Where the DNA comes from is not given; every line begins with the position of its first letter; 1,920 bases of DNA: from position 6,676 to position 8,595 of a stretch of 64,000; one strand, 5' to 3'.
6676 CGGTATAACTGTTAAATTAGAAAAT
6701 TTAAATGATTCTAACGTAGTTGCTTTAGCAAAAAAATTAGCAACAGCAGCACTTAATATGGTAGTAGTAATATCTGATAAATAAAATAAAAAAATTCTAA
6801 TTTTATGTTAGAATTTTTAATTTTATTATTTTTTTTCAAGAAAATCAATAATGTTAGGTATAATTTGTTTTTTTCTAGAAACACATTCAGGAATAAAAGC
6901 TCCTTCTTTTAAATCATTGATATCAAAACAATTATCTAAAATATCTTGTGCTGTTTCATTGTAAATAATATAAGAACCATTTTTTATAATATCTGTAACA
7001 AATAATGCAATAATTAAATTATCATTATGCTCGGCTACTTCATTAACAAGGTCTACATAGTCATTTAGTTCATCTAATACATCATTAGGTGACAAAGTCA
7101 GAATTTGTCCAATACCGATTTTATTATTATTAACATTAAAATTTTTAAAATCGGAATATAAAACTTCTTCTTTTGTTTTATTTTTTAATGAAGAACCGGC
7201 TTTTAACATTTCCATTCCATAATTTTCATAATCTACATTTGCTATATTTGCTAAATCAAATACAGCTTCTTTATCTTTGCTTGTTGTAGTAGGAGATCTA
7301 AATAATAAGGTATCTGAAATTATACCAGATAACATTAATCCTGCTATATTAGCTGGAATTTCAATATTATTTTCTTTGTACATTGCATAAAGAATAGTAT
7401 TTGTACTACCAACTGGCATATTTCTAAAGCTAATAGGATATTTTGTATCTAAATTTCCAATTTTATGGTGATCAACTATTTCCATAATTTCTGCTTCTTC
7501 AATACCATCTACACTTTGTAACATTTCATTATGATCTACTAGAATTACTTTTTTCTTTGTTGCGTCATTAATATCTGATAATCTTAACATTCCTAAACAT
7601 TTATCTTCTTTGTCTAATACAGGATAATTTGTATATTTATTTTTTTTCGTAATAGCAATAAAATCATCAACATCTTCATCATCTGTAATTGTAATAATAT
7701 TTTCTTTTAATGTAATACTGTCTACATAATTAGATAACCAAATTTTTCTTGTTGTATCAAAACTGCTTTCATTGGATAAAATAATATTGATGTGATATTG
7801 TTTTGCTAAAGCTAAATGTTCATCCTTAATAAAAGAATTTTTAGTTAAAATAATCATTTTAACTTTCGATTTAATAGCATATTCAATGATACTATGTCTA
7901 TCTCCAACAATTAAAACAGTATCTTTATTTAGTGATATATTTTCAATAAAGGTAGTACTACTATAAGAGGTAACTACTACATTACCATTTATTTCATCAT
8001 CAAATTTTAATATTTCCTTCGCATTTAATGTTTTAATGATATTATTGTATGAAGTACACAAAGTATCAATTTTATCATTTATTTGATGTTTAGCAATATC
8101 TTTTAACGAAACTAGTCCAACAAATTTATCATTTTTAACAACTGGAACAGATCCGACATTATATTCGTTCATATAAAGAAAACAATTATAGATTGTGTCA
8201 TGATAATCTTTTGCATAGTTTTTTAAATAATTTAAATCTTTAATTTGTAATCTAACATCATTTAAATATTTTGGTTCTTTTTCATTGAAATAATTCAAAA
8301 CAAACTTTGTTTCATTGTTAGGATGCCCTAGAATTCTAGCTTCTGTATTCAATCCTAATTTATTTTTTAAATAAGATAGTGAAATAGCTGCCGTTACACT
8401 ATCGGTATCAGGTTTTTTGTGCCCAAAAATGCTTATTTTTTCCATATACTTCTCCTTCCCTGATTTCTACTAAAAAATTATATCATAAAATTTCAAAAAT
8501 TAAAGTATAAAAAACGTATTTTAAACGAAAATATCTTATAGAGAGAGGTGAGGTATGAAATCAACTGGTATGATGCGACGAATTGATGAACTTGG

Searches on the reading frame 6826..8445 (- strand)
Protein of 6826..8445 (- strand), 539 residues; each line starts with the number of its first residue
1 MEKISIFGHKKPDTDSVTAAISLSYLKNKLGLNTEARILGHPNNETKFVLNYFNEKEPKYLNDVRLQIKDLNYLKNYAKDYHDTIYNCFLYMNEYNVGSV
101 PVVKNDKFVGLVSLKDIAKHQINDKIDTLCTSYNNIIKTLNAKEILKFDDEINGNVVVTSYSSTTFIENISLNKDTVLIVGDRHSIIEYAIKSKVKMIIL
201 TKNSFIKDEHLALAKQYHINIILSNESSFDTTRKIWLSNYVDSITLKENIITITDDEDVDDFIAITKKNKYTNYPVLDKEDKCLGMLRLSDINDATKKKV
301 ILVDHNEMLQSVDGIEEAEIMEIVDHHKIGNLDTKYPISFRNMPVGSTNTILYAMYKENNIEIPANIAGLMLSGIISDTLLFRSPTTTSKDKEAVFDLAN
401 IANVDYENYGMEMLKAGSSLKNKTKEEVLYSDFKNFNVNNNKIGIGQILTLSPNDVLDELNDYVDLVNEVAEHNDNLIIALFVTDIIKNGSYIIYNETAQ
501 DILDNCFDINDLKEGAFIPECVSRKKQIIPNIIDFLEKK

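Call 11: search_protein_families(library=pfam, proteins=[window:6826-8445:-], max_evalue=0.01)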
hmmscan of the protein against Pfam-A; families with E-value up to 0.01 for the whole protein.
window:6826-8445:- (539 aa): 5 families
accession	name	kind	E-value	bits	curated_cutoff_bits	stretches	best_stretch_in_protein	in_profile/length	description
PF02833.19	DHHA2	-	5.2e-24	85.5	27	1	411-532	1-123/126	DHHA2 domain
PF01368.27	DHH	-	1.9e-22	80.3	28.1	1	3-375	1-125/125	DHH family, N-terminal domain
PF00571.33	CBS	-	8.2e-17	61.7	24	2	82-120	15-54/57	CBS domain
PF07085.17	DRTGG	-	1.2e-13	51.2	25.2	1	135-235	1-102/105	DRTGG domain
PF02603.21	Hpr_kinase_N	-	0.00095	19.6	24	1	182-235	68-121/125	HPr Serine kinase N terminus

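Call 38: find_encoding_contigs(protein=window:6826-8445:-, flank=2000, max_places=10)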
Protein window:6826-8445:- (539 aa): 10 contigs read that carry it; 7 places shown.
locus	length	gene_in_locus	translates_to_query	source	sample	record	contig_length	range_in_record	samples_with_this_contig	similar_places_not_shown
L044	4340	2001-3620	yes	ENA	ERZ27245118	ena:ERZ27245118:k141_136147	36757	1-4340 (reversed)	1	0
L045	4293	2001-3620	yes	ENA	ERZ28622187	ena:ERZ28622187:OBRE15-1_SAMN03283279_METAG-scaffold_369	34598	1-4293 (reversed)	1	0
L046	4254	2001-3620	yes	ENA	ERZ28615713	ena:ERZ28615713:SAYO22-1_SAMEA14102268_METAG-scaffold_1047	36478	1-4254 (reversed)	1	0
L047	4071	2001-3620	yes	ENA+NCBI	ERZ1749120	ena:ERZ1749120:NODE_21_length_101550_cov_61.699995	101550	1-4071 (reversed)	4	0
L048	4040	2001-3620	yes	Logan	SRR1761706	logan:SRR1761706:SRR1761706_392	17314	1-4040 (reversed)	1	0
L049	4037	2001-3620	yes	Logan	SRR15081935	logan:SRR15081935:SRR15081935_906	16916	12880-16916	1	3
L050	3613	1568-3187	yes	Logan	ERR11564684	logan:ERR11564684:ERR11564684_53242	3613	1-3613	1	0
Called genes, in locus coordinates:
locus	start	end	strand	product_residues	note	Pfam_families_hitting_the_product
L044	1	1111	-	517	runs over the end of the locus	PF00133:tRNA-synt_1, PF01406:tRNA-synt_1e (faint), PF01921:tRNA-synt_1f (faint), PF09334:tRNA-synt_1g, PF00133:tRNA-synt_1, PF08264:Anticodon_1, PF19303:Anticodon_3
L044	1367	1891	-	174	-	PF04014:MazE_antitoxin, PF15714:SpoVT_C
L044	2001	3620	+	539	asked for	PF01368:DHH, PF00571:CBS (weak), PF07085:DRTGG, PF00571:CBS (weak), PF02833:DHHA2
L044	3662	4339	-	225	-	?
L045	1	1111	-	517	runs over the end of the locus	PF00133:tRNA-synt_1, PF01406:tRNA-synt_1e (faint), PF01921:tRNA-synt_1f (faint), PF09334:tRNA-synt_1g, PF00133:tRNA-synt_1, PF08264:Anticodon_1, PF19303:Anticodon_3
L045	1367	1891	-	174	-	PF04014:MazE_antitoxin, PF15714:SpoVT_C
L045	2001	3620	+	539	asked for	PF01368:DHH, PF00571:CBS (weak), PF07085:DRTGG, PF00571:CBS (weak), PF02833:DHHA2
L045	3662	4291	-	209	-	?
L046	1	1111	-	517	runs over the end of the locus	PF00133:tRNA-synt_1, PF01406:tRNA-synt_1e (faint), PF01921:tRNA-synt_1f (faint), PF09334:tRNA-synt_1g, PF00133:tRNA-synt_1, PF08264:Anticodon_1, PF19303:Anticodon_3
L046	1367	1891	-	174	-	PF04014:MazE_antitoxin, PF15714:SpoVT_C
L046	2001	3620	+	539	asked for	PF01368:DHH, PF00571:CBS (weak), PF07085:DRTGG, PF00571:CBS (weak), PF02833:DHHA2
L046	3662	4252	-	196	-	?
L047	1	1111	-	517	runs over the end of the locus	PF00133:tRNA-synt_1, PF01406:tRNA-synt_1e (faint), PF01921:tRNA-synt_1f (faint), PF09334:tRNA-synt_1g, PF00133:tRNA-synt_1, PF08264:Anticodon_1, PF19303:Anticodon_3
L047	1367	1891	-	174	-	PF04014:MazE_antitoxin, PF15714:SpoVT_C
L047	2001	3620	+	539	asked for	PF01368:DHH, PF00571:CBS (weak), PF07085:DRTGG, PF00571:CBS (weak), PF02833:DHHA2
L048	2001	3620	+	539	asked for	PF01368:DHH, PF00571:CBS (weak), PF07085:DRTGG, PF00571:CBS (weak), PF02833:DHHA2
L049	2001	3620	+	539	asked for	PF01368:DHH, PF00571:CBS (weak), PF07085:DRTGG, PF00571:CBS (weak), PF02833:DHHA2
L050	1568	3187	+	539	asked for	PF01368:DHH, PF00571:CBS (weak), PF07085:DRTGG, PF00571:CBS (weak), PF02833:DHHA2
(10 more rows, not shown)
